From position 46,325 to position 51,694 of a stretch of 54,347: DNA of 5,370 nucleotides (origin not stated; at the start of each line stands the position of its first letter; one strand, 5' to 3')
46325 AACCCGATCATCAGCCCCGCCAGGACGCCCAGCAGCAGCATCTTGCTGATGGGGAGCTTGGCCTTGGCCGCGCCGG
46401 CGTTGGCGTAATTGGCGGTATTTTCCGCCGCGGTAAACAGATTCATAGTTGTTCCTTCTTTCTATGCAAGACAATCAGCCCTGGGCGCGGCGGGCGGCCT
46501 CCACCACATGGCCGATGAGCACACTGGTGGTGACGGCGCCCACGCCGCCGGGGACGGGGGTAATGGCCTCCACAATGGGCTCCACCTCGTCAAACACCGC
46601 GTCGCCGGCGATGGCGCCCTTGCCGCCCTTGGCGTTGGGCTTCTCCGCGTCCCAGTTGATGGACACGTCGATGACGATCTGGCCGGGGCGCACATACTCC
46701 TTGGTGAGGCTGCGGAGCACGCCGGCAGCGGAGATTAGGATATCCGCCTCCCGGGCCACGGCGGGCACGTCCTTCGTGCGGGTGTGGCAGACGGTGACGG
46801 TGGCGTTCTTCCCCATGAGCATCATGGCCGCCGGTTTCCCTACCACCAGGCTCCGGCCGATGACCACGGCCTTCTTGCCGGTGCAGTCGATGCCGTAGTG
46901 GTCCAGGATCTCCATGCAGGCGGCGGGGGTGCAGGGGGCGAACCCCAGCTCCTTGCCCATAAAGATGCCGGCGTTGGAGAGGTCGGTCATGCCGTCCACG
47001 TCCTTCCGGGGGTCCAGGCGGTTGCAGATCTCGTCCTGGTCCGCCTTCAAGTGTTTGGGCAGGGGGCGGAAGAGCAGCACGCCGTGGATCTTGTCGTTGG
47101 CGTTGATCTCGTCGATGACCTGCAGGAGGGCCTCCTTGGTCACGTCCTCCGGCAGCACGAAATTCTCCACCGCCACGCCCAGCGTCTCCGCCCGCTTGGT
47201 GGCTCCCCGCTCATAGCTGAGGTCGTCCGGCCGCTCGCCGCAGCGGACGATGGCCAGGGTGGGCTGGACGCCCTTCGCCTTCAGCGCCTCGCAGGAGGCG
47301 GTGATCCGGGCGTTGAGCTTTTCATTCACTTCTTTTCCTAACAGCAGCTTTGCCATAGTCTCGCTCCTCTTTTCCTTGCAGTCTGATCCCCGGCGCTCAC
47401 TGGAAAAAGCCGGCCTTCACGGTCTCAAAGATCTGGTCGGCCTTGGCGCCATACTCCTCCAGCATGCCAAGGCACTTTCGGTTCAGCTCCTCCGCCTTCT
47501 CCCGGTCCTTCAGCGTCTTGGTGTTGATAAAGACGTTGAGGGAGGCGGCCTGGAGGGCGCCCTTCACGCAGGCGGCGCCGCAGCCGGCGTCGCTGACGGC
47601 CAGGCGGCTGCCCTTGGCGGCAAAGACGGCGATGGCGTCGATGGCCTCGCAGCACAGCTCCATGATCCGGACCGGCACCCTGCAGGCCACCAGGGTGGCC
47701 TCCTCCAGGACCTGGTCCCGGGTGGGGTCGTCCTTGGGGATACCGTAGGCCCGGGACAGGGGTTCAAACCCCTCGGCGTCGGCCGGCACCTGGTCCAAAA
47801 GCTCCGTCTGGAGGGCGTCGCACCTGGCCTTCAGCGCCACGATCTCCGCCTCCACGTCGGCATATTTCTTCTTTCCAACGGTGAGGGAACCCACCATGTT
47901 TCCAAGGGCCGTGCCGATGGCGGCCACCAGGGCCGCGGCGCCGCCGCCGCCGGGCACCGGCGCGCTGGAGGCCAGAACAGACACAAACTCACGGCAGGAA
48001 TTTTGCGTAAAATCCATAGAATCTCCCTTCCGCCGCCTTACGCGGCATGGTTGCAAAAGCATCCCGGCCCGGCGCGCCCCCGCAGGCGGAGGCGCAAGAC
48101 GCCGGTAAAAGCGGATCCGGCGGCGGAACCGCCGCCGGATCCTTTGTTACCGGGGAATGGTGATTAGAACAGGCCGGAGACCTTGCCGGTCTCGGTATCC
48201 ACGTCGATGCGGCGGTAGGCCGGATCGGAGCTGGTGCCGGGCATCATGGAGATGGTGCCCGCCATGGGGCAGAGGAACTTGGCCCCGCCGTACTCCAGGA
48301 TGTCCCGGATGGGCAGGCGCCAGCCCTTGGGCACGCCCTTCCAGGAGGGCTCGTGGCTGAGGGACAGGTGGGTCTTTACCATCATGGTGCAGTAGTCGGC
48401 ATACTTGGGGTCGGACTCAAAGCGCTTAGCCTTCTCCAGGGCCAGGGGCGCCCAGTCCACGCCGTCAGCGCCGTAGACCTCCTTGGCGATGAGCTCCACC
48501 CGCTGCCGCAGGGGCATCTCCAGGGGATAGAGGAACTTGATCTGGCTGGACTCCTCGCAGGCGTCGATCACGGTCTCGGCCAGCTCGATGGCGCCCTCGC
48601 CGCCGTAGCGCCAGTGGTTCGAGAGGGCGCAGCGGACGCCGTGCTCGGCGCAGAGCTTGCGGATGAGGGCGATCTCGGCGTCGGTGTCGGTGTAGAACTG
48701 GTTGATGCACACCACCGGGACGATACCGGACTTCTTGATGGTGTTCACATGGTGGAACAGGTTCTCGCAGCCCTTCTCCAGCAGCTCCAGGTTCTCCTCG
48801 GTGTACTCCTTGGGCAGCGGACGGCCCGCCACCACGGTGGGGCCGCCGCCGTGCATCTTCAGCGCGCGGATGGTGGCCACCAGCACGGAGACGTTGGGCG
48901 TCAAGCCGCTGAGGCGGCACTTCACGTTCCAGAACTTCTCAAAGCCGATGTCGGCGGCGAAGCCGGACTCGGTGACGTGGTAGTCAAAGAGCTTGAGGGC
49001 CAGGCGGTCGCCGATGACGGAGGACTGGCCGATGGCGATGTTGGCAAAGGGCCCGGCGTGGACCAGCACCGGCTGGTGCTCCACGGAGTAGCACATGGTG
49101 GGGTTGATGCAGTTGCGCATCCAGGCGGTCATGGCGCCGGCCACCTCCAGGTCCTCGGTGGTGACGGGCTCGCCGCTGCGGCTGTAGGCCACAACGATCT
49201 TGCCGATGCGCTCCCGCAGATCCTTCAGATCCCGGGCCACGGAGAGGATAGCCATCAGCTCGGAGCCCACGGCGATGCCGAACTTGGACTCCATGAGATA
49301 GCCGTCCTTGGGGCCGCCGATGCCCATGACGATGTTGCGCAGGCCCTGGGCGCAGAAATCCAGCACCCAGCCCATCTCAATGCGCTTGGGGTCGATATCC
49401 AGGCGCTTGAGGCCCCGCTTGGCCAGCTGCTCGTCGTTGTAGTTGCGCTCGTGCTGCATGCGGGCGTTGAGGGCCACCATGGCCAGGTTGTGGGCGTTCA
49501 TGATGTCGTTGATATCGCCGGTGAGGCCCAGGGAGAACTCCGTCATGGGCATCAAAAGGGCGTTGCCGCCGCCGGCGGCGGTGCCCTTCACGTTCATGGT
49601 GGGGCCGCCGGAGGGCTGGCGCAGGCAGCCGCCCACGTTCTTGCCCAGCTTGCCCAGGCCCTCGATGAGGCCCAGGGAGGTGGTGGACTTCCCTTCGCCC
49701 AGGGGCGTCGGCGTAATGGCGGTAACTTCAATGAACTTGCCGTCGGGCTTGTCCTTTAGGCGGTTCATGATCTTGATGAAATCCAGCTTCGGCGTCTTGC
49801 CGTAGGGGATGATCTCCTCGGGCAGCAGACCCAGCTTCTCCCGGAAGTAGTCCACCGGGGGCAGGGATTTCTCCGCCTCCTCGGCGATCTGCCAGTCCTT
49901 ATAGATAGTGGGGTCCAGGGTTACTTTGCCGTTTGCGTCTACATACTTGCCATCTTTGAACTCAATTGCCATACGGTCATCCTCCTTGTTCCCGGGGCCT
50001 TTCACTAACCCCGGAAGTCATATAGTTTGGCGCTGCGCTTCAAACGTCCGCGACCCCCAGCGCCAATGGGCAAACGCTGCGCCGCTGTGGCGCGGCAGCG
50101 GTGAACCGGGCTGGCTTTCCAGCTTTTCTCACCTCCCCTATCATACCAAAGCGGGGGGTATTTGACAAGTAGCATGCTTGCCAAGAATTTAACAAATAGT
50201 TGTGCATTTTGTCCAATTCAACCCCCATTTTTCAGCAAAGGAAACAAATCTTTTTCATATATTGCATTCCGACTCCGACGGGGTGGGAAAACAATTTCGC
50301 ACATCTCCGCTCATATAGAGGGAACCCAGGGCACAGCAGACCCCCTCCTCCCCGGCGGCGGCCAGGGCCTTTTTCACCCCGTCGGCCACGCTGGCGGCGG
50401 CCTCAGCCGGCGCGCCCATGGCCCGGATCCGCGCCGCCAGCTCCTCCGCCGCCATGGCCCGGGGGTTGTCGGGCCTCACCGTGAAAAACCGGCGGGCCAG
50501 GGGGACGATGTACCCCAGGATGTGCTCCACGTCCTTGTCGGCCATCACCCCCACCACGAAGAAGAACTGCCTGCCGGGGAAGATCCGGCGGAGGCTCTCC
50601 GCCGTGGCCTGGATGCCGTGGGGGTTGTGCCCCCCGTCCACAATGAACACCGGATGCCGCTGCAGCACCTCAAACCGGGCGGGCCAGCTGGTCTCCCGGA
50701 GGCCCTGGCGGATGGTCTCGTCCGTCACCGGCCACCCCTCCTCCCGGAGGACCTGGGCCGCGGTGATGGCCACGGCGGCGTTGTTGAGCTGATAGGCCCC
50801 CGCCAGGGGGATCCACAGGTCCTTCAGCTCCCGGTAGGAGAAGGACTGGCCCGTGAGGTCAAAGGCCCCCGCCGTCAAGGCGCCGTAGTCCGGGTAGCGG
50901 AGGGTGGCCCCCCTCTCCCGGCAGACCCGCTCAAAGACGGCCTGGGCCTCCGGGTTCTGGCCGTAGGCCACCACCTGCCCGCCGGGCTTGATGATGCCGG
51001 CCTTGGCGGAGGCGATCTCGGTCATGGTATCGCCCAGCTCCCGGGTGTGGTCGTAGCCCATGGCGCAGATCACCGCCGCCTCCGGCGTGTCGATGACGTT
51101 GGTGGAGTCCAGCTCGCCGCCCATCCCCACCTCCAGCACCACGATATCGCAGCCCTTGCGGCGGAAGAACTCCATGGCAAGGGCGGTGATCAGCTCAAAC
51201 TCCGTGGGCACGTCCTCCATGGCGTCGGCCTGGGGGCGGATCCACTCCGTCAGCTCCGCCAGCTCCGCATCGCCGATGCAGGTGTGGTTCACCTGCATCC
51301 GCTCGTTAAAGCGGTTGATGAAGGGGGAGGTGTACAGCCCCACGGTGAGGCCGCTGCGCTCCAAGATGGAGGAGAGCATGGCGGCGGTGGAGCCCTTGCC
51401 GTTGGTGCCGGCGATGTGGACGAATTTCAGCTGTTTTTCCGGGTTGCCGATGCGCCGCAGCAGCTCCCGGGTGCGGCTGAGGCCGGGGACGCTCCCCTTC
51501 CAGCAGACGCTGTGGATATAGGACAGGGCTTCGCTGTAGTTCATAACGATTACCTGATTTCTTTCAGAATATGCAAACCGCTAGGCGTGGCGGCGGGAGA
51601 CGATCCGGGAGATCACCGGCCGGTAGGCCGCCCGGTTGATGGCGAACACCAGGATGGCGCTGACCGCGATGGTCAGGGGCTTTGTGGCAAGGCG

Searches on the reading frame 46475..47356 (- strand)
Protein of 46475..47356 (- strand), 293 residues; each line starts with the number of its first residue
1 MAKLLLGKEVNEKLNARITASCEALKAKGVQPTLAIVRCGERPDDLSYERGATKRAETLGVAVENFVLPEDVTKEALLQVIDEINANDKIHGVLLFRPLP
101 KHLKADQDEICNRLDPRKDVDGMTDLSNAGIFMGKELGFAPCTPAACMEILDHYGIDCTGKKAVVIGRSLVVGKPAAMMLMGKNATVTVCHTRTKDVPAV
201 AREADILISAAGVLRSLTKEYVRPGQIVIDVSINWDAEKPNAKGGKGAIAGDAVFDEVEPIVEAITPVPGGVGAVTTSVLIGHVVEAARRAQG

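Call 62: search_protein_families(library=pfam, proteins=[window:46475-47356:-], max_evalue=0.00001)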
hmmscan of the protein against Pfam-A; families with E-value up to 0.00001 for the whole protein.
window:46475-47356:- (293 aa): 2 families
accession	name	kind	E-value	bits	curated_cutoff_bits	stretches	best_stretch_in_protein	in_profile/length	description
PF02882.25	THF_DHG_CYH_C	-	1.5e-53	180.8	27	1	128-291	4-159/160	Tetrahydrofolate dehydrogenase/cyclohydrolase, NAD(P)-binding domain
PF00763.28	THF_DHG_CYH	-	1.7e-31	109.3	32.8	1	6-121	2-115/115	Tetrahydrofolate dehydrogenase/cyclohydrolase, catalytic domain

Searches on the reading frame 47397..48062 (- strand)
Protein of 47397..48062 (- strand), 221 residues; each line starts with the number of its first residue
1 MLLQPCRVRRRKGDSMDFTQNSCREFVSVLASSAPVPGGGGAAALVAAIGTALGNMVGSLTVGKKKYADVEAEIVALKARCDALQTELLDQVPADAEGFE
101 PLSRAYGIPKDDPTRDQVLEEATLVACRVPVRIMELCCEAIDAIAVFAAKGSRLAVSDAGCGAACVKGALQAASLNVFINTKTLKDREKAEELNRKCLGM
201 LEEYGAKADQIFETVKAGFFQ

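Call 62: search_protein_families(library=pfam, proteins=[window:47397-48062:-], max_evalue=0.00001)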
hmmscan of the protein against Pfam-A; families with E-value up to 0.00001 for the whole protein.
window:47397-48062:- (221 aa): 1 family
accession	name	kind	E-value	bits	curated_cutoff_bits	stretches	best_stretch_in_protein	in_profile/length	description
PF04961.17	FTCD_C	-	3.4e-59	200.1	24.5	1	22-197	1-180/182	Formiminotransferase-cyclodeaminase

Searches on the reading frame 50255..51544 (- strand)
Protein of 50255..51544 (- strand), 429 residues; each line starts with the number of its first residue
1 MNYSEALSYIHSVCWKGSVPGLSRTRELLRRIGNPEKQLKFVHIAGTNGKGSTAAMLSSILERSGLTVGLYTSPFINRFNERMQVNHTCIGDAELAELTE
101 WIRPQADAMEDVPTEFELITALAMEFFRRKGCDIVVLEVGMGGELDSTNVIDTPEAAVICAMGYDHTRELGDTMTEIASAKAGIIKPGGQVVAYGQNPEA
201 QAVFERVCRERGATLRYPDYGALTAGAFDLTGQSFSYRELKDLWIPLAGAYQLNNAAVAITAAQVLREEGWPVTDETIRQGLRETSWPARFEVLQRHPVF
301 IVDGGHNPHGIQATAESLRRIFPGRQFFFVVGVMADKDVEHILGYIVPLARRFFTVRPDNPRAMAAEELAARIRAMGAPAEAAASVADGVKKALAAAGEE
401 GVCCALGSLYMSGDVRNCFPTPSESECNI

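Call 62: search_protein_families(library=pfam, proteins=[window:50255-51544:-], max_evalue=0.00001)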
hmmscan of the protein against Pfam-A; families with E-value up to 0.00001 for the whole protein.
window:50255-51544:- (429 aa): 2 families
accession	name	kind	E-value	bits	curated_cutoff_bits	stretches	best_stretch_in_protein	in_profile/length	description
PF02875.26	Mur_ligase_C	-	2.2e-22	80.7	28.4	1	290-408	2-126/127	Mur ligase, glutamate ligase domain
PF08245.18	Mur_ligase_M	-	4.6e-15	56.5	24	1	44-263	1-200/200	Mur ligase middle domain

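Call 87: find_encoding_contigs(protein=window:50255-51544:-, flank=1000, max_places=2)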
Protein window:50255-51544:- (429 aa): no gene with exactly this product is on record in the collection.
